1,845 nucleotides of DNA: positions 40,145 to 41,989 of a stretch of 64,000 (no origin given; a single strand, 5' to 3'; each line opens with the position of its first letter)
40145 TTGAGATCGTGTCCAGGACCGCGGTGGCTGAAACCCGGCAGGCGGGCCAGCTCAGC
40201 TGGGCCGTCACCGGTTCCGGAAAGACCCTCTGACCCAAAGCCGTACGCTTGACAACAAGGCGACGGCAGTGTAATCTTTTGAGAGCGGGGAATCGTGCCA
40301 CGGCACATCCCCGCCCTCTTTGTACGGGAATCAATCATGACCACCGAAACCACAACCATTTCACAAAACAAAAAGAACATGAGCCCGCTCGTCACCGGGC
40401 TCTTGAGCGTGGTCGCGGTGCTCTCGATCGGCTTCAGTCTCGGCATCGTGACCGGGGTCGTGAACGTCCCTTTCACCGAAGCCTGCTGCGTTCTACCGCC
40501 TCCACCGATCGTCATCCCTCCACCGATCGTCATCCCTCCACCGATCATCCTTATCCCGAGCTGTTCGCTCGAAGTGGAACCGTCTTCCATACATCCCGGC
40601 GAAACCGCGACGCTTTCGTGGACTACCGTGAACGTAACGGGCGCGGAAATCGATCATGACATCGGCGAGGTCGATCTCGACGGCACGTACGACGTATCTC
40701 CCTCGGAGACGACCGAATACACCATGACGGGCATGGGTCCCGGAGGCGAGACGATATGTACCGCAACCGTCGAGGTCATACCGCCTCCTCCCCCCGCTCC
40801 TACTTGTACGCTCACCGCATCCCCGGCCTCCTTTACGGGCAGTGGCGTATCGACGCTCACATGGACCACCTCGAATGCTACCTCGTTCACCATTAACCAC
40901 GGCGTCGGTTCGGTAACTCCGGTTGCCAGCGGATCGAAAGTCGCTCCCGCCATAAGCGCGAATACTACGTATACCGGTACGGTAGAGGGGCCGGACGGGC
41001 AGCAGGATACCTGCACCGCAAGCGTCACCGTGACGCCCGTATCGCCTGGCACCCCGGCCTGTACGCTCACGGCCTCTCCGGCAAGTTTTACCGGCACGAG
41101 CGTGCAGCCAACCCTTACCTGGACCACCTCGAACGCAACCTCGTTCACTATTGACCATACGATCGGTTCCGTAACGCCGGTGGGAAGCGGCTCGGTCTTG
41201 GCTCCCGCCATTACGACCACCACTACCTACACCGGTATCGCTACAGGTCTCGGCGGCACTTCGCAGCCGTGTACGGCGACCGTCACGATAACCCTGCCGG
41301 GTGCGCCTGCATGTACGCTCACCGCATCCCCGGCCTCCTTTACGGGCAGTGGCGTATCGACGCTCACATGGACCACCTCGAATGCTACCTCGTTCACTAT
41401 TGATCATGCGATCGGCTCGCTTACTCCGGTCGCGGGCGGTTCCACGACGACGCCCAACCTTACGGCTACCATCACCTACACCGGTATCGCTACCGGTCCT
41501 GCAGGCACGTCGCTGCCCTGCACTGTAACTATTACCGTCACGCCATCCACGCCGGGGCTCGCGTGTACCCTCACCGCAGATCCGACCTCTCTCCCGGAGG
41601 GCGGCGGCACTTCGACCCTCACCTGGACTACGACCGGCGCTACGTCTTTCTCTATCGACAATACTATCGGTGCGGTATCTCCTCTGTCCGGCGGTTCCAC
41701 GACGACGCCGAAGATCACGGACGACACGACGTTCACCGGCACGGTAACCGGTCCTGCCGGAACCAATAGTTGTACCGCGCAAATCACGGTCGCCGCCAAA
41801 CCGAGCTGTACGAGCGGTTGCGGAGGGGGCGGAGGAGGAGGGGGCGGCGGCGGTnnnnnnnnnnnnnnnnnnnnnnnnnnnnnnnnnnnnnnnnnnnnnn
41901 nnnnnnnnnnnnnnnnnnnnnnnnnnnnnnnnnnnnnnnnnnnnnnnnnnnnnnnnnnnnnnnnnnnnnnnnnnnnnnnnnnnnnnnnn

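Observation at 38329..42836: Sortase locus with a large tandem-domain surface protein carrying an internal IPYTG sorting-like signal and a long C-terminal tail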

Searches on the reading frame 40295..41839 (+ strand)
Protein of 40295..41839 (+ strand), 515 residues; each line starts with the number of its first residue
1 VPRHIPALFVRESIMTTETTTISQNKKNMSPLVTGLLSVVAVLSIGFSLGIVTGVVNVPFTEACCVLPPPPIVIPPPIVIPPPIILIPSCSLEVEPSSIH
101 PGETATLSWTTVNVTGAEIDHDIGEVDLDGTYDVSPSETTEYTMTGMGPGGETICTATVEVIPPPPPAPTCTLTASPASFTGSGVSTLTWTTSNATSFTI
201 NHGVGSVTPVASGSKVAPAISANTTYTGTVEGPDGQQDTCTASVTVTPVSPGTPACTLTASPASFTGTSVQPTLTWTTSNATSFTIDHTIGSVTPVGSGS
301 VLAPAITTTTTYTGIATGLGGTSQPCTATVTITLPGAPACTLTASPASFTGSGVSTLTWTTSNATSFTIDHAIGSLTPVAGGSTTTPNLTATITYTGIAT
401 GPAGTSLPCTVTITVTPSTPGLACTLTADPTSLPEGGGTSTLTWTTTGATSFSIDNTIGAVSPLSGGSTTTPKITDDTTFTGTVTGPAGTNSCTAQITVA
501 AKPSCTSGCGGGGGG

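Call 27: search_protein_families(library=pfam, proteins=[window:40295-41839:+], max_evalue=1)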
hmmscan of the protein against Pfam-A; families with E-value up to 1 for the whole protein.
window:40295-41839:+ (515 aa): 1 family
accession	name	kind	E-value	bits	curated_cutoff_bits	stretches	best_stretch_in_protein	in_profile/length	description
PF00676.26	E1_dh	-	0.11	11.8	22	0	435-494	80-139/300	Dehydrogenase E1 component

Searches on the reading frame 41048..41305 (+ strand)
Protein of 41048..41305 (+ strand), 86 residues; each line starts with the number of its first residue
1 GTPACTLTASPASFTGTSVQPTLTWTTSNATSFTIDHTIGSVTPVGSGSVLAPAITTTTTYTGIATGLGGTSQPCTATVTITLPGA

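Call 54: search_protein_families(library=pfam, alignment_id=A3, max_evalue=1)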
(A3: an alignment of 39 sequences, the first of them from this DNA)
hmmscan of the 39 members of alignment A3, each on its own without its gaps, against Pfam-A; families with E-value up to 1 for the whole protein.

A. member 1, seq(86 aa): 0 families

B. families by the number of members that match (of 39 scanned): 34 families (the first 25 are shown)
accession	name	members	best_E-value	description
PF25564.1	DUF7933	6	0.015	Domain of unknown function (DUF7933)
PF24528.1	Ig_ADGRF3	5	0.0027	Adhesion G-protein coupled receptor F3-like, Ig-like domain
PF10342.15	Kre9_KNH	4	0.017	Kre9/KNH-like N-terminal Ig-like domain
PF22352.2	K319L-like_PKD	3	0.0097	K319L-like, PKD domain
PF21602.3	GldM_3rd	3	0.029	GldM third domain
PF17963.7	Big_9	2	0.00011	Bacterial Ig domain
PF23148.1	Gp77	2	0.0047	Podophage GP4 fiber-tail adaptor protein gp77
PF13895.12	Ig_2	2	0.025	Immunoglobulin domain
PF02368.24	Big_2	2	0.14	Bacterial Ig-like domain (group 2)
PF17892.7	Cadherin_5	1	0.00099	Cadherin-like domain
PF19078.6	Big_12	1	0.0016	Bacterial Ig-like domain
PF00801.26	PKD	1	0.0071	PKD domain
PF23755.1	Ig-like_IP5PC_F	1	0.011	IP5P C-F Ig-like domain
PF16640.11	Big_3_5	1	0.011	Bacterial Ig-like domain (group 3)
PF25230.1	DUF7846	1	0.035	Domain of unknown function (DUF7846)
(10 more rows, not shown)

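Call 58: predict_structure(alignment_id=A3)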
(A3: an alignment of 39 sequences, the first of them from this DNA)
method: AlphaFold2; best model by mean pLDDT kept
length: 86 residues; sequences in the alignment: 39
mean_pLDDT: 96.8   pTM: 0.83
mean pLDDT of the five models: 96.8, 95.0, 94.7, 93.8, 93.8
residues with pLDDT >= 90: 83; 70-90: 2; 50-70: 1; < 50: 0
segments of 3 or more residues with pLDDT < 50: none
pLDDT, mean of each block of 10 residues (from residue 1): 97 97 98 97 98 98 97 98 88
secondary structure, 60 per line:
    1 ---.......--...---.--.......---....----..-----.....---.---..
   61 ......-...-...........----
elements in order: E4-10 E13-15 E22-28 E32-35 E47-51 E59-66 E72-82

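Call 62: fold_search(model_id=the predicted structure, library=pdb)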
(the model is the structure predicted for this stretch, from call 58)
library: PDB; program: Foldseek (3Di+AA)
matches with E <= 10: 1256; with E <= 0.001: 0
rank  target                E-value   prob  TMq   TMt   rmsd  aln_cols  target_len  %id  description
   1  2ox5_D                8.1e-03  1.00  0.69  0.55   5.1        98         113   16  The SoxYZ complex of Paracoccus pantotrophus (released 2007-05-22)
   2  2oxg_D                8.1e-03  1.00  0.66  0.53   5.0        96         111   14  The SoxYZ Complex of Paracoccus pantotrophus (released 2007-05-22)
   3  4x9f_A                1.1e-02  1.00  0.45  0.14   5.5        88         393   12  Crystal structure of Dscam1 isoform 6.9, N-terminal four Ig domains (released 2015-12-16)
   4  4x83_A                1.3e-02  1.00  0.43  0.14   5.5        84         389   11  Crystal structure of Dscam1 isoform 7.44, N-terminal four Ig domains (released 2015-12-16)
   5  2v5s_B                1.4e-02  1.00  0.49  0.14   5.8        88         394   11  Structural basis for Dscam isoform specificity (released 2007-09-11)
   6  2v5m_A                1.4e-02  1.00  0.44  0.15   5.5        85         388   10  Structural basis for Dscam isoform specificity (released 2007-09-11)
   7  2ox5_F                1.7e-02  1.00  0.69  0.54   5.2        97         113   15  The SoxYZ complex of Paracoccus pantotrophus (released 2007-05-22)
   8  2oxh_D                1.8e-02  1.00  0.69  0.55   4.7        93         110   15  The SOXYZ Complex of Paracoccus Pantotrophus (released 2007-05-22)
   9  2oxg_F                1.8e-02  1.00  0.68  0.53   4.8        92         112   14  The SoxYZ Complex of Paracoccus pantotrophus (released 2007-05-22)
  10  4x9i_A                1.8e-02  0.99  0.45  0.14   5.6        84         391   10  Crystal structure of Dscam1 isoform 9.44, N-terminal four Ig domains (released 2015-12-16)
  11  6k7o_A                1.9e-02  1.00  0.62  0.58   3.7        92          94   20  Complex structure of LILRB4 and h128-3 antibody (released 2019-07-03)
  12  2oxh_Y                2.1e-02  1.00  0.70  0.56   4.9        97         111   15  The SOXYZ Complex of Paracoccus Pantotrophus (released 2007-05-22)
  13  3dmk_B                2.2e-02  0.99  0.46  0.09   5.7        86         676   10  Crystal structure of Down Syndrome Cell Adhesion Molecule (DSCAM) isoform 1.30.30, N-terminal eight Ig domains (released 2008-10-07)
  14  4x9b_A                2.3e-02  1.00  0.45  0.14   5.4        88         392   12  Crystal structure of Dscam1 isoform 4.44, N-terminal four Ig domains (released 2015-12-16)
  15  2oxh_F                2.4e-02  1.00  0.68  0.53   4.1        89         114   13  The SOXYZ Complex of Paracoccus Pantotrophus (released 2007-05-22)
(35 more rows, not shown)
